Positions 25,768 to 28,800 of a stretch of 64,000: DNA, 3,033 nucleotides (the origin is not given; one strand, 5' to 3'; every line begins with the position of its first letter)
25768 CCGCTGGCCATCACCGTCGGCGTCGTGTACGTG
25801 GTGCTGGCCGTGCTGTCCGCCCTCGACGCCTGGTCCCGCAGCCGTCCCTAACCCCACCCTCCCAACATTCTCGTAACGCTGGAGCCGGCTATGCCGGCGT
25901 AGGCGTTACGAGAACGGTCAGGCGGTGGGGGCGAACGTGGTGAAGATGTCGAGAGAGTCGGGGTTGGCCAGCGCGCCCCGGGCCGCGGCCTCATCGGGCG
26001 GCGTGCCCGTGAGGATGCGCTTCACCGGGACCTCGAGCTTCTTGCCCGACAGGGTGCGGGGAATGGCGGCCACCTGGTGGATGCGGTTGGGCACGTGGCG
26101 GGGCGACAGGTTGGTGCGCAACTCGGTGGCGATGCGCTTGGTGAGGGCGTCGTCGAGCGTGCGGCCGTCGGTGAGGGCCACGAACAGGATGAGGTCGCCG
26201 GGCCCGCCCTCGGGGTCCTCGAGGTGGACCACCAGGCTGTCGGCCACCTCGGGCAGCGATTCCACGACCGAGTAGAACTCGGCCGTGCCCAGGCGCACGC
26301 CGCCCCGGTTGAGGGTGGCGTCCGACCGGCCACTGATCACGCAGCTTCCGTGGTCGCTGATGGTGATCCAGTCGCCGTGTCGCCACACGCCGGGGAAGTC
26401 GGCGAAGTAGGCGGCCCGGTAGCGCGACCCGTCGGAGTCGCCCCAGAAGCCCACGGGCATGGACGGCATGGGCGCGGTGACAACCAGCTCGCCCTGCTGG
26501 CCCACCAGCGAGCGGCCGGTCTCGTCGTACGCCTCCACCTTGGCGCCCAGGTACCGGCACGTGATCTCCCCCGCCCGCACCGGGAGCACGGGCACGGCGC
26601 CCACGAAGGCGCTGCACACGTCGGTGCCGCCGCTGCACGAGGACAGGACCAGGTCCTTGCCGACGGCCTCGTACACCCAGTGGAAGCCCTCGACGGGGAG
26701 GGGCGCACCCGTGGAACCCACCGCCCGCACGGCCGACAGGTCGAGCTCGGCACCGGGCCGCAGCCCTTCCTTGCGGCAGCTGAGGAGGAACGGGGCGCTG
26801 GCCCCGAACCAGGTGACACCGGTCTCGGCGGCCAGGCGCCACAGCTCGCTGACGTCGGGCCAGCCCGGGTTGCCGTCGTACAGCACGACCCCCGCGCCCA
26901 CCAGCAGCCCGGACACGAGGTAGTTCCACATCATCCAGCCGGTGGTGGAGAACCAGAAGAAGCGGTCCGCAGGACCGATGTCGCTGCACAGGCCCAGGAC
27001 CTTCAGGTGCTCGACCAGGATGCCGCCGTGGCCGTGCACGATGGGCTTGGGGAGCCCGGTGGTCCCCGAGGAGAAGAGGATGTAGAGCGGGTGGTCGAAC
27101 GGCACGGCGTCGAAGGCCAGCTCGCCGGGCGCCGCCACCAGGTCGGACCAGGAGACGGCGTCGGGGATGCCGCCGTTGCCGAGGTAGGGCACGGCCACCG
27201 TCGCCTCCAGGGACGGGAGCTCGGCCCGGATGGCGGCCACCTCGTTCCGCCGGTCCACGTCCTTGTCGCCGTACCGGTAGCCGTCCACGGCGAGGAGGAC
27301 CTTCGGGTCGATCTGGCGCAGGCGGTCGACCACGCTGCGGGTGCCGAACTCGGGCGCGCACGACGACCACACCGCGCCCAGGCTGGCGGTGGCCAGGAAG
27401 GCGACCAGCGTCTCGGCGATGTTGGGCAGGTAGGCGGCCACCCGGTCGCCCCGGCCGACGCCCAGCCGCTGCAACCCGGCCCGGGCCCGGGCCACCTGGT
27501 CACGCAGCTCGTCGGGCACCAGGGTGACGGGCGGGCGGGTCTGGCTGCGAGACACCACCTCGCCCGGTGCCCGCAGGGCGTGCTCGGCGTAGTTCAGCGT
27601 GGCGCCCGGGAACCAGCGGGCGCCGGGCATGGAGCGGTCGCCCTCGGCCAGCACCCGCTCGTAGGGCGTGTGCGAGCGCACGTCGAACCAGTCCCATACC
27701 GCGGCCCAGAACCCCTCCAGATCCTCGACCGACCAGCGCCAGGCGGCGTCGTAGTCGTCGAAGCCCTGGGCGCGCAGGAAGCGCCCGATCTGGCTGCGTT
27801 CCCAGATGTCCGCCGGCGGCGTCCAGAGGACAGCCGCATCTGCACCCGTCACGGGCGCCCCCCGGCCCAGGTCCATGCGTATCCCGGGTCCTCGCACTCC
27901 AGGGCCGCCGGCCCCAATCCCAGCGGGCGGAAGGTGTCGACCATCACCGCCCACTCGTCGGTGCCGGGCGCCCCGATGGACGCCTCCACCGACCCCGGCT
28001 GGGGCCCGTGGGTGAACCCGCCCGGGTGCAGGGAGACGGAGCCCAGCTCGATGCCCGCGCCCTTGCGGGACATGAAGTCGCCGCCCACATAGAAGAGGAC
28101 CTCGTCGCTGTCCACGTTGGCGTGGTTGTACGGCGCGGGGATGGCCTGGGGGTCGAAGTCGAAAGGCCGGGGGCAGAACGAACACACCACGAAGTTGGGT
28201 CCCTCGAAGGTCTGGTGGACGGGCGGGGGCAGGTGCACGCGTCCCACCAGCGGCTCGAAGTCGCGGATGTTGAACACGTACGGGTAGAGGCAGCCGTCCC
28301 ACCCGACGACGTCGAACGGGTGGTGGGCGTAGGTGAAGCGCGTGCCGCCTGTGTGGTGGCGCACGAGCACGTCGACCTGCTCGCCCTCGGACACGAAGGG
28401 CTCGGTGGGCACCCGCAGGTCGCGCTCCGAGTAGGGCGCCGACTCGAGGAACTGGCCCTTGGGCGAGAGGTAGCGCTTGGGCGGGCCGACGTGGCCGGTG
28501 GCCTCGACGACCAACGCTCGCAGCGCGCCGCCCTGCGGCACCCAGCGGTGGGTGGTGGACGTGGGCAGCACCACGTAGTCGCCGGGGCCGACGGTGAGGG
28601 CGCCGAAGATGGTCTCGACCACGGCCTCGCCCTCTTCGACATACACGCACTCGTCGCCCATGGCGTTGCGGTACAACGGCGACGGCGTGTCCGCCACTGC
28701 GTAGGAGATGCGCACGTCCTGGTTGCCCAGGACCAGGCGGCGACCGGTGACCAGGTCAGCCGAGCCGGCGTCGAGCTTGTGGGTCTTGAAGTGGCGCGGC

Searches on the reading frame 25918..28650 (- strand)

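Call 85: search_protein_families(library=pfam, proteins=[window:25918-28650:-], max_evalue=0.001)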
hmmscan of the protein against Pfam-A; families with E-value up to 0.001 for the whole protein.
window:25918-28650:- (910 aa): 3 families
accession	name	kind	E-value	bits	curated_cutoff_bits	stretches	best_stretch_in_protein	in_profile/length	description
PF00501.34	AMP-binding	-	2.7e-45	155.3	29.9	1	381-727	26-377/384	AMP-binding enzyme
PF16177.11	ACAS_N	-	2.5e-13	50.1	27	1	300-358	1-55/55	Acetyl-coenzyme A synthetase N-terminus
PF13193.12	AMP-binding_C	-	2e-06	29.1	24.5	1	794-870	4-76/76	AMP-binding enzyme C-terminal domain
